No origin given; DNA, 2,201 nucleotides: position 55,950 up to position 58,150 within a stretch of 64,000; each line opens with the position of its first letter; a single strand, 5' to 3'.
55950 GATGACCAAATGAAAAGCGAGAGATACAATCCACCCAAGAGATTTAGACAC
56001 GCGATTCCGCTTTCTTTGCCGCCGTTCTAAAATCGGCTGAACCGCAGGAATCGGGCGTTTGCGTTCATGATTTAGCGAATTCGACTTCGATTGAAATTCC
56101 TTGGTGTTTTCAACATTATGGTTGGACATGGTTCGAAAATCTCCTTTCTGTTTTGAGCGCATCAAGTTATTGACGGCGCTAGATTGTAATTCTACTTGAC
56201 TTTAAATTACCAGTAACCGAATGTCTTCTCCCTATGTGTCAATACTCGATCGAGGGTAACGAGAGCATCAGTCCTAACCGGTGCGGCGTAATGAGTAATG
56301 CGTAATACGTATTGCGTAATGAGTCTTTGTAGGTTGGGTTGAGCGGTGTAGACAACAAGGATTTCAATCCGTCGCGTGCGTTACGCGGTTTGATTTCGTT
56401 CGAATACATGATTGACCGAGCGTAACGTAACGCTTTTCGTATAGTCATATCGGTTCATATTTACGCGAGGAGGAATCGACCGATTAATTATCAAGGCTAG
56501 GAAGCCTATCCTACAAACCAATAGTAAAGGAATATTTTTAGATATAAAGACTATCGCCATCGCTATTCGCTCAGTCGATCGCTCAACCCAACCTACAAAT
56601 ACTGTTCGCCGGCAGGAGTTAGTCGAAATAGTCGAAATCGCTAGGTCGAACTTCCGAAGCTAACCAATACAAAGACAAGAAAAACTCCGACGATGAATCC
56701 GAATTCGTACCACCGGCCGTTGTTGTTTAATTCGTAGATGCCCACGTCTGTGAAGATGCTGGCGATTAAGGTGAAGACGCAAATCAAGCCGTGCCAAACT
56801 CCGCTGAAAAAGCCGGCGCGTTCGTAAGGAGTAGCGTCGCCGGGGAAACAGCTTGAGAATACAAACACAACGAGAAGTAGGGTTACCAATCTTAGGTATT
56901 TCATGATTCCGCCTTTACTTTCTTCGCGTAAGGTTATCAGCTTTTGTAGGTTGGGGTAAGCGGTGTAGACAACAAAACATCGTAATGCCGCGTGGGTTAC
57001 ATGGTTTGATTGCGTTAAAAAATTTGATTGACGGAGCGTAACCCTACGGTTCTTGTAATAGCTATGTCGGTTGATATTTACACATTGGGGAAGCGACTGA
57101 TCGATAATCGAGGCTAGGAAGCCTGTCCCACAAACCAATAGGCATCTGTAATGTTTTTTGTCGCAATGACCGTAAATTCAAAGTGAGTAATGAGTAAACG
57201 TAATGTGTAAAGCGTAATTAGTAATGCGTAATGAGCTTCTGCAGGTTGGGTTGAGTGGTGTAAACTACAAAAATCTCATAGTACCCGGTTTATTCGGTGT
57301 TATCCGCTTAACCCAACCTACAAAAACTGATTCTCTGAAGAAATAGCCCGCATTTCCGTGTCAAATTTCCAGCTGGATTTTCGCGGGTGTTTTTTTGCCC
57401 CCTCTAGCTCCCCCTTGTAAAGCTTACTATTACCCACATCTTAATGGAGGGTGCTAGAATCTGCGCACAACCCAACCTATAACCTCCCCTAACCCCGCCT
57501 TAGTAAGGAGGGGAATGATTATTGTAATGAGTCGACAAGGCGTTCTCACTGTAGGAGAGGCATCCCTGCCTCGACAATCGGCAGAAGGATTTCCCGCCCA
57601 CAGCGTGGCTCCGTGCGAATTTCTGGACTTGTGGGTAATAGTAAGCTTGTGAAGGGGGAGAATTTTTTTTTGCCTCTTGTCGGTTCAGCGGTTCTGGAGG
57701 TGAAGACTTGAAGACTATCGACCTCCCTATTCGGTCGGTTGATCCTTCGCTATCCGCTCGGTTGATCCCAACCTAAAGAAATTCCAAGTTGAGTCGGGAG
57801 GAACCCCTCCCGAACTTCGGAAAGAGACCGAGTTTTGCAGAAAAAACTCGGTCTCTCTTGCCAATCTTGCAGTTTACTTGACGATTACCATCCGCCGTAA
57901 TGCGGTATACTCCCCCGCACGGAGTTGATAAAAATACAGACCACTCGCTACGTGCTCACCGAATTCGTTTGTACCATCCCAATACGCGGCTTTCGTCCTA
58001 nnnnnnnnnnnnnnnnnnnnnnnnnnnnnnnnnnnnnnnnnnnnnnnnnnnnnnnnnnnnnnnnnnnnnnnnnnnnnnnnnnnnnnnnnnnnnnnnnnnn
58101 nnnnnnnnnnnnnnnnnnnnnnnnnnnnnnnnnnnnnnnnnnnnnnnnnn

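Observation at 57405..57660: Nested insertion: a second 235-bp MITE with 16-bp perfect TIRs sitting inside a repeat, with the empty site preserved 5 kb away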

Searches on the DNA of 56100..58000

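Call 64: search_rna_families(source=window, start=56100, end=58000, threshold=evalue, max_evalue=1)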
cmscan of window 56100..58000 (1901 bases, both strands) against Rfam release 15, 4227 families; matches with E-value up to 1: 1.
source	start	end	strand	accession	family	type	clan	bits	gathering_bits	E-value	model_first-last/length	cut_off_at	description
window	57235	57327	-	RF04128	MIR8562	Gene; miRNA;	-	19.8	211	0.89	1-242/242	no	MIR8562 microRNA precursor family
